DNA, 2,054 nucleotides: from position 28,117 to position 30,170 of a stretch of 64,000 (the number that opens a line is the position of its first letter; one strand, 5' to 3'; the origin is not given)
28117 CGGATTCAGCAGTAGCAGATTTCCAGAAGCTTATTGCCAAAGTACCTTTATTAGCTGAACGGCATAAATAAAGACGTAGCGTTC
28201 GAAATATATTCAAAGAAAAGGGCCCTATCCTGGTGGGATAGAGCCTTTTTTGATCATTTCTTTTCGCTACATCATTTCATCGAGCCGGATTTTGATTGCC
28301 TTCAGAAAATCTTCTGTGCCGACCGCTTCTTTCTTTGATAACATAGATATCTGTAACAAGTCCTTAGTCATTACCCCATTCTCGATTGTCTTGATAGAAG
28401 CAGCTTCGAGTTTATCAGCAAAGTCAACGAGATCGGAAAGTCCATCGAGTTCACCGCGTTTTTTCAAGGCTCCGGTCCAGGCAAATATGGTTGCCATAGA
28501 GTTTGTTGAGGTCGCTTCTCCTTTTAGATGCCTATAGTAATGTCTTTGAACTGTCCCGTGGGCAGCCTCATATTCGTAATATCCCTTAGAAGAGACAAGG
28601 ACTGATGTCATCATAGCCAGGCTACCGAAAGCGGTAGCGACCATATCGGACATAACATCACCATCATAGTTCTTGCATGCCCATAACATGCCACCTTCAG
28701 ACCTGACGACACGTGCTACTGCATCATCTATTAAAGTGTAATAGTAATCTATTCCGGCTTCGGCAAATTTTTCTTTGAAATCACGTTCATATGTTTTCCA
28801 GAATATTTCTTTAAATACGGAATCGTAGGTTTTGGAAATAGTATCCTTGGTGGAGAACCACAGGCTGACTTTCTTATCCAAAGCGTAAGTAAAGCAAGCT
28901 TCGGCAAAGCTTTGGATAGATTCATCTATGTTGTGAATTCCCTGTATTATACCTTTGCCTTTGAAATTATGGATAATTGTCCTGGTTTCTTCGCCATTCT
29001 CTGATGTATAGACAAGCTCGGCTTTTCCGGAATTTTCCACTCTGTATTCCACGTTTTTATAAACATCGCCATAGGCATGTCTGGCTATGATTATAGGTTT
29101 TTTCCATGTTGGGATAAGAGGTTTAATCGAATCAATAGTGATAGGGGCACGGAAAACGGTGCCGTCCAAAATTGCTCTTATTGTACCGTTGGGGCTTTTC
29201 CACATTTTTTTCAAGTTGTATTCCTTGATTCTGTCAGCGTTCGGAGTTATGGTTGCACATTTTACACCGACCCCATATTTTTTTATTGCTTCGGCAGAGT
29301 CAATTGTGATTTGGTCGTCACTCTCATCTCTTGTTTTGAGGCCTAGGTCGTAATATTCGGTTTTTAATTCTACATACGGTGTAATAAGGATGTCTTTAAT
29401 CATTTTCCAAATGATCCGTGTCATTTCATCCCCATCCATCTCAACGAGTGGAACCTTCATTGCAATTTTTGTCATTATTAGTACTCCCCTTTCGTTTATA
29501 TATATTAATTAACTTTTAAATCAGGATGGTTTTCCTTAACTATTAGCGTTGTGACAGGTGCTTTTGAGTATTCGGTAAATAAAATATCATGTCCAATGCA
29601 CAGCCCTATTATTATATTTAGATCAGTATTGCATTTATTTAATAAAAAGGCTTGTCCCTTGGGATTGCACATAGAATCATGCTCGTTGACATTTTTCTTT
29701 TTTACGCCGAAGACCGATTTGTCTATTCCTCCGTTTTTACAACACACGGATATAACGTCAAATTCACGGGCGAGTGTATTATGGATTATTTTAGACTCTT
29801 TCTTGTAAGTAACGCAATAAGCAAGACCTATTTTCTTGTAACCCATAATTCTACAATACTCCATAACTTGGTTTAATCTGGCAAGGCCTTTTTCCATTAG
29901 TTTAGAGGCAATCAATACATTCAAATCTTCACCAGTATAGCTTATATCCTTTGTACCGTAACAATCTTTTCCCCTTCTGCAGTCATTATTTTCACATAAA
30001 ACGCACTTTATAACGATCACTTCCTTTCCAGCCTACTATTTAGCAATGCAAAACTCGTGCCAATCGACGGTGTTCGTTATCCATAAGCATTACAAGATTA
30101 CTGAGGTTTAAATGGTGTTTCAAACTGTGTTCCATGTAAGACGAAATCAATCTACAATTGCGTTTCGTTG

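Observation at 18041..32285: Sigma-54/PrpR-like-controlled island: 2x MmgE/PrpD, LeuCD-type hydro-lyase, TRAP, LarA-like epimerase, HD, DUF1847 and IDH; candidate uncharacterised hydroxy-/tricarboxylate pathway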

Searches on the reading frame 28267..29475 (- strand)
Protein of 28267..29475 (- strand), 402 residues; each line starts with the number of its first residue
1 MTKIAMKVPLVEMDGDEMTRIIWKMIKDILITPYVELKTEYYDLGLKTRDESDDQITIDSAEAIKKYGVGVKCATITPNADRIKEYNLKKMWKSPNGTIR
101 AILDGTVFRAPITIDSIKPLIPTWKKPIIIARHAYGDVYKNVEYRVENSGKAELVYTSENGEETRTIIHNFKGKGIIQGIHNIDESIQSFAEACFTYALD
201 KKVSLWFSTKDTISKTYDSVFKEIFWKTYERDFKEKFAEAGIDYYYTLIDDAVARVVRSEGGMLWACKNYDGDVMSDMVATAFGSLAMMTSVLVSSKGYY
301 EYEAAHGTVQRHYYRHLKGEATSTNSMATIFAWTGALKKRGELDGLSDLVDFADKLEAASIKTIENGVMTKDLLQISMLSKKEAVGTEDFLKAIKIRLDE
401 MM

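Call 3: search_protein_families(library=pfam, proteins=[window:28267-29475:-])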
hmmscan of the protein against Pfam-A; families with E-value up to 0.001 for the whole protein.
window:28267-29475:- (402 aa): 1 family
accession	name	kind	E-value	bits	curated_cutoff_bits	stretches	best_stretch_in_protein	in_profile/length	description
PF00180.25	Iso_dh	-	2e-57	195.4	27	1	8-394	4-348/348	Isocitrate/isopropylmalate dehydrogenase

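Call 4: search_protein_families(library=ncbifam, proteins=[window:28267-29475:-])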
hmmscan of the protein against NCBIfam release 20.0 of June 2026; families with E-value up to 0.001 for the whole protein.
window:28267-29475:- (402 aa): 10 families
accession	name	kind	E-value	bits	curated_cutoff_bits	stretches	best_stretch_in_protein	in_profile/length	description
NF006156.0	PRK08299.1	equivalog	1.6e-197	656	335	1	1-402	1-402/403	NADP-dependent isocitrate dehydrogenase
TIGR00127.1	nadp_idh_euk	equivalog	9.4e-159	528.3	397.15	1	2-400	1-405/409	isocitrate dehydrogenase (NADP(+))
NF006673.0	PRK09222.1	equivalog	2.8e-15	56.3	509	1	152-400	115-343/482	NADP-dependent isocitrate dehydrogenase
TIGR02924.1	ICDH_alpha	equivalog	3.1e-13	49.6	561.35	1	22-400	15-339/473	isocitrate dehydrogenase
TIGR00183.1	prok_nadp_idh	equivalog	4.6e-08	32.3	567.3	1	54-313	82-346/417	isocitrate dehydrogenase (NADP(+))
TIGR00169.1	leuB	equivalog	1.7e-07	30.6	353.2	1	223-377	195-336/349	3-isopropylmalate dehydrogenase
TIGR02088.1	LEU3_arch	subfamily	1.1e-05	24.9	409.8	1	122-343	73-287/324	isopropylmalate/isohomocitrate dehydrogenases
NF040619.1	AksF_Meth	equivalog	7.6e-05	21.9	500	1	192-373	166-330/343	homoisocitrate dehydrogenase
NF005610.0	PRK07362.1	equivalog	0.00026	19.8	585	0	259-312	350-402/474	NADP-dependent isocitrate dehydrogenase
NF006529.0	PRK08997.1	equivalog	0.00036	19.6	510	0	13-87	9-83/335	isocitrate dehydrogenase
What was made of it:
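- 28267..29475 (-): NADP-dependent isocitrate dehydrogenase (type II, 402 aa). Call 4: PRK08299 equivalog, 656 bits against a cut-off of 335.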

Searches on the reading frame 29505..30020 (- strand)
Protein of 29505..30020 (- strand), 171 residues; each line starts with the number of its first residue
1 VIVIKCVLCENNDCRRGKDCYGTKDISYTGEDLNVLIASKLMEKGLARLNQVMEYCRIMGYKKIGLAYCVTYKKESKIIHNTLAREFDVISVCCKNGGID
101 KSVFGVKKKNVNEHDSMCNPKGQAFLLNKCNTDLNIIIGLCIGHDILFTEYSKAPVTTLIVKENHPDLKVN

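Call 5: search_protein_families(library=pfam, proteins=[window:29505-30020:-])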
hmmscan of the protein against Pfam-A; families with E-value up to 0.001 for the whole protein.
window:29505-30020:- (171 aa): 1 family
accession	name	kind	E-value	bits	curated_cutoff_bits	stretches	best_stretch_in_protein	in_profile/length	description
PF08901.16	DUF1847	-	2.4e-44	151.1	25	1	45-159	39-157/157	Protein of unknown function (DUF1847)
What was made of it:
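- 29505..30020 (-): DUF1847 Cys-rich protein, probably a metal or Fe-S binding alpha/beta domain. The start codon is uncertain: the family consensus begins at the 'IKC' three codons in. Call 5: DUF1847 2.4e-44.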

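Call 55: search_protein_families(library=ncbifam, proteins=[window:29505-30020:-], max_evalue=0.00001)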
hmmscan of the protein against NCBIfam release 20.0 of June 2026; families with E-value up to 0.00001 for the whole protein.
window:29505-30020:- (171 aa): 0 families

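Call 62: search_solved_structures(query=window:29505-30020:-, max_evalue=1)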
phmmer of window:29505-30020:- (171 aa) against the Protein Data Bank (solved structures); distinct sequences matched with E-value up to 1: 1.
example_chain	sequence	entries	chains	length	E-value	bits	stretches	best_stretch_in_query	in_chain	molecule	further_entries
4fn4_A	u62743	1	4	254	0.038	17.3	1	35-105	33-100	Short chain dehydrogenase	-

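Call 70: find_homologous_proteins(query=window:29505-30020:-, max_evalue=1e-10)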
Query window:29505-30020:- (171 aa): 857 proteins with E <= 1e-10 among 871 candidates; the best 120 are listed.
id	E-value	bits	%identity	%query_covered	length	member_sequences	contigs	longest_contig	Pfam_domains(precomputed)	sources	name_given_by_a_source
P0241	3.5e-110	384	100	100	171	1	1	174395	PF08901.17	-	-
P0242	4.1e-74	266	74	93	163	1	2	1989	PF08901.17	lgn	-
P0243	4.4e-71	256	73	89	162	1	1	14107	PF08901.17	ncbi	-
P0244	8.6e-48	181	49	94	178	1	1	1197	PF08901.17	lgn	-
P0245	2.6e-47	179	51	94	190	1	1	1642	PF08901.17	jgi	jgi:uncharacterized metal-binding protein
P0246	1.4e-46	177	52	94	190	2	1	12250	PF08901.17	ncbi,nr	ncbi:MAG: DUF1847 domain-containing protein [Methanosarcinaceae archaeon]|nr:DUF1847 domain-containi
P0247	2.5e-46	176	48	94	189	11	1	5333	PF08901.17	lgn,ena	-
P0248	2.0e-45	173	54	94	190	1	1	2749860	PF08901.17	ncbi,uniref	ncbi:DUF1847 domain-containing protein [Methanolobus sp. ZRKC3]|uniref:DUF1847 domain-containing pro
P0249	2.2e-45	173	52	94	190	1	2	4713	PF08901.17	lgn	-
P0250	1.0e-44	171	51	94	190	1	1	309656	PF08901.17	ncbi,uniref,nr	ncbi:DUF1847 domain-containing protein [Methanolobus halotolerans]|uniref:Metal-binding protein n=1 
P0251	1.1e-44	170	51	94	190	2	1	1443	PF08901.17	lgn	-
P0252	1.3e-44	170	50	94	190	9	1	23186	PF08901.17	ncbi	-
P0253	1.7e-44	170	50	94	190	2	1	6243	PF08901.17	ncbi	-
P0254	2.0e-44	170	50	94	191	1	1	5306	PF08901.17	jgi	-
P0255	3.0e-44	169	50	94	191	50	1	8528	PF08901.17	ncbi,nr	ncbi:MAG: DUF1847 domain-containing protein [Methanosarcinales archaeon]|nr:DUF1847 domain-containin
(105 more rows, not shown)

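Call 71: find_encoding_contigs(protein=P0243, flank=10000, max_places=2)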
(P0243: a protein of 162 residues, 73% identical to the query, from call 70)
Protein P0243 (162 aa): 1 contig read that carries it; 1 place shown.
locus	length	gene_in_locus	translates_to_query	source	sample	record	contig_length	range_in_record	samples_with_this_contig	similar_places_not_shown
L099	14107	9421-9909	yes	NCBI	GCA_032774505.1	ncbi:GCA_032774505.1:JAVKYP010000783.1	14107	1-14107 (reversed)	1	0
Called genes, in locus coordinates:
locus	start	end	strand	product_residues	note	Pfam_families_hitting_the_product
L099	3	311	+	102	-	?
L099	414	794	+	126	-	-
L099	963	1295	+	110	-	PF03480:DctP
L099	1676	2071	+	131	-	-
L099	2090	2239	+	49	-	-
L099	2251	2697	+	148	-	-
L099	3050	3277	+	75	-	PF08218:Citrate_ly_lig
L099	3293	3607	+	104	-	PF06857:ACP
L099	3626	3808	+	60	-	-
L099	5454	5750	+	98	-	PF04223:CitF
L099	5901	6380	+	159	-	PF03802:CitX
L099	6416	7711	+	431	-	PF00330:Aconitase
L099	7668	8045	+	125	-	-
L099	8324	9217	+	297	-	PF01874:CitG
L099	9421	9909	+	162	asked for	PF08901:DUF1847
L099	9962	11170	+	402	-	PF00180:Iso_dh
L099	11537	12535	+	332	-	PF02899:Phage_int_SAM_1 (weak), PF13495:Phage_int_SAM_4 (weak), PF00589:Phage_integrase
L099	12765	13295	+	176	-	-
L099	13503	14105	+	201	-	?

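Call 72: find_encoding_contigs(protein=P0248, flank=5000, max_places=1)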
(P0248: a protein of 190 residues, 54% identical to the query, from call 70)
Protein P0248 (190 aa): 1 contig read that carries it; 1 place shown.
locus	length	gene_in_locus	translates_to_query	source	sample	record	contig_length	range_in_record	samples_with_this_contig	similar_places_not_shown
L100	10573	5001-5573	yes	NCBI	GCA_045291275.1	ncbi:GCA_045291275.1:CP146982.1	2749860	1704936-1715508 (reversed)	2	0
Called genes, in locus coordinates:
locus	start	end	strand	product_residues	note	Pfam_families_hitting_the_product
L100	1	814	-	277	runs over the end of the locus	PF10609:ParA, PF00142:Fer4_NifH (faint), PF01656:CbiA, PF02374:ArsA_ATPase, PF09140:MipZ (weak), PF13614:AAA_31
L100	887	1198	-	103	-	PF02001:DUF134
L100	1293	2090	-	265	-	PF02673:BacA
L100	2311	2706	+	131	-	PF02579:Nitro_FeMo-Co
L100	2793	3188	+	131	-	PF02579:Nitro_FeMo-Co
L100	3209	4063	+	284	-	PF01656:CbiA, PF10609:ParA, PF13614:AAA_31 (weak), PF13484:Fer4_16 (faint), PF25160:LdpA_Fe-S-bd (faint), PF00037:Fer4 (weak), PF14697:Fer4_21 (weak), PF10609:ParA (weak), +2 more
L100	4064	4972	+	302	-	PF01656:CbiA, PF03193:RsgA_GTPase (faint), PF10609:ParA (faint), PF13614:AAA_31 (faint), PF12838:Fer4_7 (faint), PF00037:Fer4 (faint), PF12797:Fer4_2 (faint), PF14697:Fer4_21 (weak), +1 more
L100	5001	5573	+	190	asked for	PF08901:DUF1847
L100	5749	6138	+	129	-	PF02579:Nitro_FeMo-Co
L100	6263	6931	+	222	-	PF00753:Lactamase_B, PF23023:Anti-Pycsar_Apyc1, PF12706:Lactamase_B_2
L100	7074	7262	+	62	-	-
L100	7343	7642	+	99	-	-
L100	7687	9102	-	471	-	PF00753:Lactamase_B, PF00581:Rhodanese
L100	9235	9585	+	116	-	PF07784:DUF1622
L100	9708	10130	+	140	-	PF01325:Fe_dep_repress, PF02742:Fe_dep_repr_C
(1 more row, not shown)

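Call 84: predict_structure(alignment_id=A2)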
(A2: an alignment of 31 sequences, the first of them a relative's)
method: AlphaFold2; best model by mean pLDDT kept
length: 171 residues; sequences in the alignment: 31
mean_pLDDT: 90.8   pTM: 0.83
mean pLDDT of the five models: 90.8, 90.4, 90.2, 86.9, 86.9
residues with pLDDT >= 90: 122; 70-90: 40; 50-70: 3; < 50: 6
segments of 3 or more residues with pLDDT < 50: 167-171
pLDDT, mean of each block of 10 residues (from residue 1): 83 86 89 90 83 95 98 97 98 95 93 94 98 98 96 97 59 33
secondary structure, 60 per line:
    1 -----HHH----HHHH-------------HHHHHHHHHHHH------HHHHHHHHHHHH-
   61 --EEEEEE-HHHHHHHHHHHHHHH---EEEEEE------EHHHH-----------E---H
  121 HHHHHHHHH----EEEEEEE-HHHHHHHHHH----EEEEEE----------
elements in order: H13-16 H30-41 H48-59 E63-68 H70-84 E88-93 H101-104 H120-129 E134-140 H142-151 E156-161

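Call 86: fold_search(model_id=the predicted structure, library=pdb)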
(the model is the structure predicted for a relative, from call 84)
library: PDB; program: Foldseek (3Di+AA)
matches with E <= 10: 1442; with E <= 0.001: 0
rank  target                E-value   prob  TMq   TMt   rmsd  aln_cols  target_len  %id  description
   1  3l05                  1.2e-03  0.97  0.32  0.20  10.1       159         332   15  Crystal structure of N-acetyl-L-ornithine transcarbamylase E92S mutant complexed with carbamyl phosphate and N-succinyl- (released 2010-03-31)
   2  4f2g                  4.6e-03  0.99  0.40  0.26   7.5       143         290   10  The Crystal Structure of Ornithine carbamoyltransferase from Burkholderia thailandensis E264 (released 2012-05-30)
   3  8qev_C                4.9e-03  0.96  0.35  0.23   8.0       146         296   12  Crystal structure of ornithine transcarbamylase from Arabidopsis thaliana (AtOTC) in complex with carbamoyl phosphate (released 2023-12-06)
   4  2ef0                  5.2e-03  0.96  0.33  0.23   7.2       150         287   10  Crystal structure of ornithine carbamoyltransferase from thermus thermophilus (released 2007-04-13)
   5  3txx_H                5.2e-03  0.92  0.31  0.18   8.7       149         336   11  Crystal structure of putrescine transcarbamylase from Enterococcus faecalis (released 2012-02-01)
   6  9lyd_Q                6.4e-03  0.98  0.41  0.21  12.1       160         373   12  Cryo-EM structure of GPR3-1IU9 complex (released 2025-04-09)
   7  4a8h_A                6.4e-03  0.96  0.37  0.21   8.2       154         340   11  Crystal structure of putrescine transcarbamylase from Enterococcus faecalis with N-(phosphonoacetyl)-putrescine (released 2012-02-15)
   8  4a8p_A                7.3e-03  0.96  0.36  0.20   8.5       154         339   13  Crystal structure of putrescine transcarbamylase from Enterococcus faecalis with N5-(phosphonoacetyl)-L-ornithine (released 2012-02-15)
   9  1sku_A                7.3e-03  0.95  0.36  0.22   7.9       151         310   16  E. coli Aspartate Transcarbamylase 240's Loop Mutant (K244N) (released 2004-03-30)
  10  1fb5                  8.3e-03  0.94  0.35  0.21   9.8       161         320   16  LOW RESOLUTION STRUCTURE OF OVINE ORNITHINE TRANSCARBMOYLASE IN THE UNLIGANDED STATE (released 2003-08-26)
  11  2be9_A                8.9e-03  0.96  0.32  0.20   7.8       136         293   18  Crystal structure of the CTP-liganded (T-State) aspartate transcarbamoylase from the extremely thermophilic archaeon S (released 2006-10-31)
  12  4am8_D                9.5e-03  0.89  0.33  0.19   8.3       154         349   13  Crystal structure of the R54G mutant of putrescine transcarbamylase from Enterococcus faecalis bound to a curing guani (released 2013-03-27)
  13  8qev_A                1.0e-02  0.93  0.35  0.22   7.6       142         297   12  Crystal structure of ornithine transcarbamylase from Arabidopsis thaliana (AtOTC) in complex with carbamoyl phosphate (released 2023-12-06)
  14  3tpf_B                1.1e-02  0.96  0.33  0.21   8.9       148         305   16  Crystal structure of anabolic ornithine carbamoyltransferase from Campylobacter jejuni subsp. jejuni NCTC 11168 (released 2011-09-21)
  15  8qeu_A                1.2e-02  0.92  0.35  0.22   7.7       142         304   12  Crystal structure of ornithine transcarbamylase from Arabidopsis thaliana (AtOTC) in complex with ornithine (released 2023-12-06)
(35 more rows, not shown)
